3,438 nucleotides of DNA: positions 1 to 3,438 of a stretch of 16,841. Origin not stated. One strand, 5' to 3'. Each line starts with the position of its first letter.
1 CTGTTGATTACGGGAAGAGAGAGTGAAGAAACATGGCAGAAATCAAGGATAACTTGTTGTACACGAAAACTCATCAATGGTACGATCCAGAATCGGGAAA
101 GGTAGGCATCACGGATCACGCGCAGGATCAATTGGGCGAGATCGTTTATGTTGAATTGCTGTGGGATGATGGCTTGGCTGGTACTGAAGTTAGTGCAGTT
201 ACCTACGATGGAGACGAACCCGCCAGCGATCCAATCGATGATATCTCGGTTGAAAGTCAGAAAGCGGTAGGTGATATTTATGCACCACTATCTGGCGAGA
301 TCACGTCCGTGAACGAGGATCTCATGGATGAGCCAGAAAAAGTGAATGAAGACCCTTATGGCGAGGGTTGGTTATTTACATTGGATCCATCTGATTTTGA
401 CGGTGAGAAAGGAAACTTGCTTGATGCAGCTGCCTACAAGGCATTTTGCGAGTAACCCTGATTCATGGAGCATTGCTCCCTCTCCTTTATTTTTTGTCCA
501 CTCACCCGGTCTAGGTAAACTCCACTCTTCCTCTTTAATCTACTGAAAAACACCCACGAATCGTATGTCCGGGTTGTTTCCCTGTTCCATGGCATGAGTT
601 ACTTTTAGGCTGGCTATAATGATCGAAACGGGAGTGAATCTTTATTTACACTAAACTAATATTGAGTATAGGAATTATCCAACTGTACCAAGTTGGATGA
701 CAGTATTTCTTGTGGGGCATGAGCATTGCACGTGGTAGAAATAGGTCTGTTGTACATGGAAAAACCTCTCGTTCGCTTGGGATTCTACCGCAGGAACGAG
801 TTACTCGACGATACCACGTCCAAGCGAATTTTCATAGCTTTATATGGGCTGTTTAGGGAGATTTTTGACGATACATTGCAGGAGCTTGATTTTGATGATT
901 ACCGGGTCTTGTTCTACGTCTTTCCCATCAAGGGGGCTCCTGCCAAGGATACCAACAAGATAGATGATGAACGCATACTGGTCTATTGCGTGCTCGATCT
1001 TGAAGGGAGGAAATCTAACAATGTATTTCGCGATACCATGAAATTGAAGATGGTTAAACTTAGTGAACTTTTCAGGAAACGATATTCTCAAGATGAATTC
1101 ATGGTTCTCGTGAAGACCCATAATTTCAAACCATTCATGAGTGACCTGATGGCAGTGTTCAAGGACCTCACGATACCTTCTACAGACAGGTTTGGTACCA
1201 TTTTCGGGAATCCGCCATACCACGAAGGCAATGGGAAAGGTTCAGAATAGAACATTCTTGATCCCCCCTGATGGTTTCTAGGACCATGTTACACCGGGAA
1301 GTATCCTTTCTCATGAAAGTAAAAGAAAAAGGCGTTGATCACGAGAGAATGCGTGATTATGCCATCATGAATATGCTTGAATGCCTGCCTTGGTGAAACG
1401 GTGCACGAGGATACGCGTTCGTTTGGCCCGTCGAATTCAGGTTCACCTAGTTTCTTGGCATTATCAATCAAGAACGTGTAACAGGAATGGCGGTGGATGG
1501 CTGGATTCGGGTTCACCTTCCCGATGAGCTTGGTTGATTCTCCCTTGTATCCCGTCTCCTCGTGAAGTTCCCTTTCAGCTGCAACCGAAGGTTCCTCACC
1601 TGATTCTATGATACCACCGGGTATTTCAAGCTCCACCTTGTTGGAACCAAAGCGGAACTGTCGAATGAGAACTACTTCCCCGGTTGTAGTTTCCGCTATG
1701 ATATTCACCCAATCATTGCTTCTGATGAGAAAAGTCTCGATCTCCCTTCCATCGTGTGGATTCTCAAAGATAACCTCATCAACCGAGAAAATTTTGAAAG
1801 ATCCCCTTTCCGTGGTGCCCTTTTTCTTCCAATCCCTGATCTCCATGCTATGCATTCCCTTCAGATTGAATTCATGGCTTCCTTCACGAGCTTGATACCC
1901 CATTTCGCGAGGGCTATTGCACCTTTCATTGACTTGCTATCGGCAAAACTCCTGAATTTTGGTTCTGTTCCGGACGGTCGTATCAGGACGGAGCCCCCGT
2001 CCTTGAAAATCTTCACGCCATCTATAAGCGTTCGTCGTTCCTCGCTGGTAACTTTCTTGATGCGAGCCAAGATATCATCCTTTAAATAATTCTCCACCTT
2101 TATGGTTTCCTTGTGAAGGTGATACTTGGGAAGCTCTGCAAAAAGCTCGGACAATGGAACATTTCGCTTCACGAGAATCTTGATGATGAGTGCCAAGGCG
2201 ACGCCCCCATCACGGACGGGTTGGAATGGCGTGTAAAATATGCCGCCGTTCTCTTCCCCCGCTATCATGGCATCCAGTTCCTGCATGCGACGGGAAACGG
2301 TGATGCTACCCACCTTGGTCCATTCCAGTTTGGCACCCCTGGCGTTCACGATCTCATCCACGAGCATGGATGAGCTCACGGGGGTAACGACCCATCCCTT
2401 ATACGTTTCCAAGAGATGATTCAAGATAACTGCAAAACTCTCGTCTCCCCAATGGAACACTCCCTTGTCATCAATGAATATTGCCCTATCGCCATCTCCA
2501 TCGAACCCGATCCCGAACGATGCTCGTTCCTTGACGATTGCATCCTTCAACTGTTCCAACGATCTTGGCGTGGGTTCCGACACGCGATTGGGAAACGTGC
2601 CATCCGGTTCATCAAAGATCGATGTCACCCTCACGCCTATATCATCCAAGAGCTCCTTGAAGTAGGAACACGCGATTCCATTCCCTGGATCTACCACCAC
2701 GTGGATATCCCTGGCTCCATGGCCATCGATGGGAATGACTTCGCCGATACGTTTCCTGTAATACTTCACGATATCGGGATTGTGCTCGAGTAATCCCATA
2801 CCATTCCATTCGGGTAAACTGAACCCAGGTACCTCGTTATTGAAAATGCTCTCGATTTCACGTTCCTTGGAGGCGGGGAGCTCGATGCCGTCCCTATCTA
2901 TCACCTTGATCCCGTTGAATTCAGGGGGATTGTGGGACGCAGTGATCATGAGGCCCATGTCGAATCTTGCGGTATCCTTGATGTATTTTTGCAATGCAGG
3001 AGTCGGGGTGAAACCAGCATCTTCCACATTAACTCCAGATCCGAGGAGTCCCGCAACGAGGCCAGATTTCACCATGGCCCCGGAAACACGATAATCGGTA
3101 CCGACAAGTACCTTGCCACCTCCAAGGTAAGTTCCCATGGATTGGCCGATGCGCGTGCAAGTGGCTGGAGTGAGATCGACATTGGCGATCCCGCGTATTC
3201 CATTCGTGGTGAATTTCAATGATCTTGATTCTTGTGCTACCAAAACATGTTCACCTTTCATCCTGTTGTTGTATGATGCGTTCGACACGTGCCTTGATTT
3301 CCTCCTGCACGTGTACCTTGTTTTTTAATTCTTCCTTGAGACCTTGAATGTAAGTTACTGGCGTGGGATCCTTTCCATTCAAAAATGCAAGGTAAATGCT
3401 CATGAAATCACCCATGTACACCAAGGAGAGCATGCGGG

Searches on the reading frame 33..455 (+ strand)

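Call 7: search_protein_families(library=pfam, proteins=[window:33-455:+], max_evalue=0.01)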
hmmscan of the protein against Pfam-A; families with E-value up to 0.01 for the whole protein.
window:33-455:+ (140 aa): 1 family
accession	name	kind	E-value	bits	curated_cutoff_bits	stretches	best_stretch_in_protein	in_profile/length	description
PF01597.25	GCV_H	-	4.5e-29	101.3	22.2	1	8-139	1-119/122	Glycine cleavage H-protein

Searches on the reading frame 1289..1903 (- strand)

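Call 7: search_protein_families(library=pfam, proteins=[window:1289-1903:-], max_evalue=0.01)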
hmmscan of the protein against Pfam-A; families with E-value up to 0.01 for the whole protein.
window:1289-1903:- (204 aa): 1 family
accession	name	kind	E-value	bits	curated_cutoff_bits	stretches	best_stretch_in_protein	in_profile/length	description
PF00293.34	NUDIX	-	7.3e-16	58.8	21.1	1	66-174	6-118/134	NUDIX domain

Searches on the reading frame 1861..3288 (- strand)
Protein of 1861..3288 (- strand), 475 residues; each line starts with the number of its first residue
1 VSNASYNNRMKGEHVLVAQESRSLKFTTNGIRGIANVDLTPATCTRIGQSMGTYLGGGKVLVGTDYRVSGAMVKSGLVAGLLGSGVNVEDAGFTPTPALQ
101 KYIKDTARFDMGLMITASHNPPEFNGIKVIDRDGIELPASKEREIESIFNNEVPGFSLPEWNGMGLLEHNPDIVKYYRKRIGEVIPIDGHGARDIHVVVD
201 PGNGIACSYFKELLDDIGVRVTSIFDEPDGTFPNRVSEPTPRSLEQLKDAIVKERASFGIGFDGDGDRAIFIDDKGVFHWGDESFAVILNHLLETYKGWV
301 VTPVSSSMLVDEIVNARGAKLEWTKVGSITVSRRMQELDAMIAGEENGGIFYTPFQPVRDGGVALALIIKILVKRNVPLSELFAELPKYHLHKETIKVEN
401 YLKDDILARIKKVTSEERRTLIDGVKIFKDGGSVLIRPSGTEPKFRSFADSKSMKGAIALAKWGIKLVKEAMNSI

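Call 7: search_protein_families(library=pfam, proteins=[window:1861-3288:-], max_evalue=0.01)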
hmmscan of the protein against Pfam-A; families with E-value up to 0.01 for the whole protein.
window:1861-3288:- (475 aa): 4 families
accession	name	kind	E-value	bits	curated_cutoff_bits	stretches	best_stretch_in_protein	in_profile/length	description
PF02878.22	PGM_PMM_I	-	8.5e-38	129.6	22.5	1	24-152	2-134/138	Phosphoglucomutase/phosphomannomutase, alpha/beta/alpha domain I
PF02880.22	PGM_PMM_III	-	6.8e-23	81.4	20.7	1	280-388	1-114/115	Phosphoglucomutase/phosphomannomutase, alpha/beta/alpha domain III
PF02879.22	PGM_PMM_II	-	4.7e-22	78.9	29.3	1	176-276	2-103/103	Phosphoglucomutase/phosphomannomutase, alpha/beta/alpha domain II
PF00408.26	PGM_PMM_IV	-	3.8e-06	27.3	23.1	1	408-446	16-47/68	Phosphoglucomutase/phosphomannomutase, C-terminal domain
